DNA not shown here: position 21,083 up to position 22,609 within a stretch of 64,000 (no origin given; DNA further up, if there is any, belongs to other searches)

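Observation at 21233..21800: Uncharacterised C-terminal (post-DPDGL) domain on the small Rhs protein, with a polybasic-polyacidic tail and no adjacent immunity gene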

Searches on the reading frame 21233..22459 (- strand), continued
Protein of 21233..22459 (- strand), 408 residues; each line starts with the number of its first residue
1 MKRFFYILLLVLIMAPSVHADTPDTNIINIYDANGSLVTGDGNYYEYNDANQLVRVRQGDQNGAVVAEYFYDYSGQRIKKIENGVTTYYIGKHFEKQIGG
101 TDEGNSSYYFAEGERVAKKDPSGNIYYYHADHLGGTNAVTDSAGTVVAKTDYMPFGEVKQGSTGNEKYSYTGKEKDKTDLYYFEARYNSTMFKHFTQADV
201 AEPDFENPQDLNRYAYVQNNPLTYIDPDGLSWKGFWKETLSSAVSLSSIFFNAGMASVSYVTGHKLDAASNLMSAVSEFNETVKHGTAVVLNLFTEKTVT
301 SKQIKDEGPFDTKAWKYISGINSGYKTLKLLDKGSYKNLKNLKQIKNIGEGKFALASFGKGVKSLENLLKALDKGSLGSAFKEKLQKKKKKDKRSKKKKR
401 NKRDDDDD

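Call 37: find_encoding_contigs(protein=P0005, flank=9000, max_places=2)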
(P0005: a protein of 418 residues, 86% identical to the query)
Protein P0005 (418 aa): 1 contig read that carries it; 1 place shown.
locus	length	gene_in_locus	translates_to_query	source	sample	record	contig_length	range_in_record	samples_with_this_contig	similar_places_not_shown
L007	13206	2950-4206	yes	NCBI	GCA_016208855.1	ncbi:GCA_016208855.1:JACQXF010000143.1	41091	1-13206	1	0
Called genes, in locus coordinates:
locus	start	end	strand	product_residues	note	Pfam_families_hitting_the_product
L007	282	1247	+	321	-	-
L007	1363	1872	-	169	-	PF01850:PIN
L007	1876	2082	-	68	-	PF01954:AF2212-like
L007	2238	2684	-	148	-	PF13470:PIN_3, PF01850:PIN (weak)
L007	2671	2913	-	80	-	PF01954:AF2212-like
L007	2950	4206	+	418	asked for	PF25023:TEN_YD-shell, PF03527:RHS (weak)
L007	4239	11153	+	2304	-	PF12256:TcdB_toxin_midN, PF05593:RHS_repeat (weak), PF25023:TEN_YD-shell, PF05593:RHS_repeat (weak), PF02412:TSP_3 (faint), PF18884:TSP3_bac (faint), PF17957:Big_7, PF02836:Glyco_hydro_2_C, +1 more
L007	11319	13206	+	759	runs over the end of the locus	PF22148:Fervidolysin_NPro-like, PF00082:Peptidase_S8, PF02412:TSP_3 (faint), PF00082:Peptidase_S8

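Call 48: find_related_loci(query=A2, collection=genome_contigs, flank=10000)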
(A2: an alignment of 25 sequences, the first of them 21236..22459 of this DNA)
Query A2 (408 aa) in genome_contigs; peptide patterns used: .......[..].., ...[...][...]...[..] (x = any residue, [..] = any of these).
339 stretches matched a pattern; 276 encode a relative of the query (tblastn E <= 1e-3); the best 80 are kept; 77 distinct loci.
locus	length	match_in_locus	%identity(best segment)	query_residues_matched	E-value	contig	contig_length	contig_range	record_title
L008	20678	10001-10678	86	7-230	3e-134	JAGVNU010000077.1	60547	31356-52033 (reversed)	MAG: Thermodesulfovibrionia bacterium isolate DeMMO3_26 c_000000065697, whole genome shotgun sequence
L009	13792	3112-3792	86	4-230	2e-134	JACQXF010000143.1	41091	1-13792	MAG: Nitrospirae bacterium isolate NC_groundwater_1508_Pr4_B-0.1um_43_4 SR1-18-B1_scaffold_741955, whole genome shotgun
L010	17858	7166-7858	75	1-230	2e-119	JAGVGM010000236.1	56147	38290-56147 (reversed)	MAG: Thermodesulfovibrionia bacterium isolate DeMMO2_3 c_000000072788, whole genome shotgun sequence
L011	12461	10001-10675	72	4-229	4e-109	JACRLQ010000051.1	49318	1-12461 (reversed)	MAG: Nitrospirae bacterium isolate NC_groundwater_1885_Pr3_B-0.1um_52_11 SR2-18-B1_coassembly_165605, whole genome shotg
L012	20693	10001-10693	68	1-230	4e-107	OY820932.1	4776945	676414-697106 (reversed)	MAG: Smithellaceae bacterium isolate 90efb5c7-b315-4df1-98b9-9b59cc098579 genome assembly, chromosome: 1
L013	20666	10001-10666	69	7-230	9e-104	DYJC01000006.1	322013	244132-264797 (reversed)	MAG TPA_asm: Desulfosudis oleivorans isolate FI88_44_71 Afr_mines_FI88_18_length_322013_cov_29_582082, whole genome shot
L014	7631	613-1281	70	8-230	1e-102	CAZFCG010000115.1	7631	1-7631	MAG TPA_asm: uncultured Geobacter sp. isolate SRP239243_co2_338 genome assembly, contig: NODE_17088_length_7631_cov_3.86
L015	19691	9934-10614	65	1-229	1e-96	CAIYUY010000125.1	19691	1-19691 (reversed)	MAG: uncultured Desulfuromonadales bacterium isolate F14_bin-0369 genome assembly, contig: bin-0369:125/369, whole genom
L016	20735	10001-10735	58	1-245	3e-92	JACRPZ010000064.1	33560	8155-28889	MAG: Nitrospirae bacterium isolate NC_groundwater_2000_Pr3_S-0.65um_44_7 SR2-18-Sp65_coassembly_scaffold_395279, whole g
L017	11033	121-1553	62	1-236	1e-91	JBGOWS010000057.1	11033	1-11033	MAG: Thermodesulfovibrionia bacterium isolate OBJ_0618_130150_87 k141_3302870_length_11033_cov_77.2276, whole genome sho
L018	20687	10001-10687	59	1-229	3e-88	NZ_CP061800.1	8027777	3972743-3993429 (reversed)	Desulfonema magnum strain 4be13 chromosome, complete genome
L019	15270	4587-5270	62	2-229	9e-87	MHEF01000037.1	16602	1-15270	MAG: Nitrospirae bacterium RBG_13_39_12 RBG_13_scaffold_1559, whole genome shotgun sequence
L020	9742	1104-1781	61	3-229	2e-85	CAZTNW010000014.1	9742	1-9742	MAG TPA_asm: uncultured bacterium isolate binchicken_co204_202 genome assembly, contig: NODE_8470_length_9742_cov_43.725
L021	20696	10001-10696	59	1-232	4e-88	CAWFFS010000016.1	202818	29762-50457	MAG: uncultured delta proteobacterium isolate MFD02416.bin.2.25 genome assembly, contig: contig_72333, whole genome shot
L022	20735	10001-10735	54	1-243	8e-81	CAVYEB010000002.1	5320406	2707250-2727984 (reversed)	MAG: uncultured delta proteobacterium isolate MFD04492.bin.1.18 genome assembly, contig: contig_19176, whole genome shot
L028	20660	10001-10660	47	10-229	2e-60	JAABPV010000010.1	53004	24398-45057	MAG: Desulfobulbaceae bacterium isolate S01.Bin068 NODE_19_length_53004_cov_8.123982, whole genome shotgun sequence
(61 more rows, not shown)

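Call 62: predict_structure(alignment_id=A3)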
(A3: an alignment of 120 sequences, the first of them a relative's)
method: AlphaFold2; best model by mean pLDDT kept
length: 408 residues; sequences in the alignment: 120
mean_pLDDT: 65.6   pTM: 0.31
mean pLDDT of the five models: 65.6, 65.2, 64.0, 63.8, 62.4
residues with pLDDT >= 90: 51; 70-90: 106; 50-70: 167; < 50: 84
segments of 3 or more residues with pLDDT < 50: 156-158, 162-174, 181-189, 191-200, 327-358, 375-377
pLDDT, mean of each block of 10 residues (from residue 1): 88 75 66 91 91 89 85 63 59 71 83 87 92 81 90 55 47 53 46 44 70 54 53 66 68 58 58 71 68 56 51 57 48 43 38 44 61 56 77 77 57
secondary structure, 60 per line:
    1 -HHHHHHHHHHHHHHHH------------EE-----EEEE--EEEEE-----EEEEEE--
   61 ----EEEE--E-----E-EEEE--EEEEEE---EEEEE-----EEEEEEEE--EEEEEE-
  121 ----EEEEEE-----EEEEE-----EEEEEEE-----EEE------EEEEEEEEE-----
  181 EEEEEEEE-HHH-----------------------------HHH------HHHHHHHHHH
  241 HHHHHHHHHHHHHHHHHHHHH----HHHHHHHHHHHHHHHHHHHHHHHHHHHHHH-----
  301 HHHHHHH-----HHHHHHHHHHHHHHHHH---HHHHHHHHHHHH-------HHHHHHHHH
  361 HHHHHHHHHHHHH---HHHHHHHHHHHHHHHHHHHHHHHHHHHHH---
elements in order: H2-17 E37-40 E43-47 E53-58 E65-68 E79-82 E85-90 E94-98 E104-111 E114-119 E125-130 E136-140 E146-152 E158-160 E167-175 E181-188 H231-261 H266-295 H301-307 H313-329 H333-344 H352-373 H377-405

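Call 65: fold_search(model_id=the predicted structure, library=pdb)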
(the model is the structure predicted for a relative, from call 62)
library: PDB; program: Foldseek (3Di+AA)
matches with E <= 10: 441; with E <= 0.001: 45
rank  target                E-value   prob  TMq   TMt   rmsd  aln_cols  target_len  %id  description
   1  8qja_A                5.7e-07  1.00  0.27  0.12   8.5       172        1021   24  T6SS-linked Rhs repeat protein - Advenella mimigardefordensis VgrG-Rhs core (released 2024-09-25)
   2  8qja_C                8.1e-07  1.00  0.27  0.12   8.5       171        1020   24  T6SS-linked Rhs repeat protein - Advenella mimigardefordensis VgrG-Rhs core (released 2024-09-25)
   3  7pq5                  9.1e-07  1.00  0.22  0.10  11.8       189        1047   17  Photorhabdus laumondii T6SS-associated Rhs protein carrying the Tre23 toxin domain (released 2021-12-01)
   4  6vhh_A                1.3e-06  1.00  0.28  0.08   8.0       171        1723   22  Human Teneurin-2 and human Latrophilin-3 binary complex (released 2020-06-03)
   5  6sue_F                1.6e-06  1.00  0.28  0.06   9.4       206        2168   20  Structure of Photorhabdus luminescens Tc holotoxin pore, Mutation TccC3-D651A (released 2019-11-06)
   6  6fb3_A                1.8e-06  1.00  0.26  0.07   4.5       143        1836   25  Teneurin 2 Partial Extracellular Domain (released 2018-03-28)
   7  8qja_D                2.0e-06  1.00  0.27  0.12   9.2       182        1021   24  T6SS-linked Rhs repeat protein - Advenella mimigardefordensis VgrG-Rhs core (released 2024-09-25)
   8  7ban_A                2.1e-06  1.00  0.28  0.07   7.9       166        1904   21  human Teneurin4 Mut C2 (released 2022-01-12)
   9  8qjd_B                2.2e-06  1.00  0.22  0.09  10.3       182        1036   14  T6SS-linked Rhs repeat protein - Salmonella bongori Rhs-core domain (released 2024-09-25)
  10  8qja_B                2.3e-06  1.00  0.26  0.11   8.7       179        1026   24  T6SS-linked Rhs repeat protein - Advenella mimigardefordensis VgrG-Rhs core (released 2024-09-25)
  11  8cp6_B                2.6e-06  1.00  0.23  0.09  11.0       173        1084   17  Type six secretion system exported effector 5 (Tse5) (released 2023-12-06)
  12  4igl_B                2.8e-06  1.00  0.27  0.18   9.0       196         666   22  Structure of the RHS-repeat containing BC component of the secreted ABC toxin complex from Yersinia entomophaga (released 2013-08-07)
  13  6ske_A                3.0e-06  1.00  0.26  0.07   4.5       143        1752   25  Teneurin 2 in complex with Latrophilin 2 Lec domain (released 2020-02-12)
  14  8uxt                  3.3e-06  1.00  0.28  0.09   8.6       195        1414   19  Acinetobacter baumannii Tse15 Rhs effector, toxin cleavage mutant (D1369N, D1391N) (released 2024-10-09)
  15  9g2f_A                4.5e-06  1.00  0.27  0.07   8.0       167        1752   23  Mouse Teneurin2 dimer variant A1B1 (released 2026-01-21)
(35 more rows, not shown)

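Call 71: find_encoding_contigs(protein=P0003, flank=9000, max_places=2)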
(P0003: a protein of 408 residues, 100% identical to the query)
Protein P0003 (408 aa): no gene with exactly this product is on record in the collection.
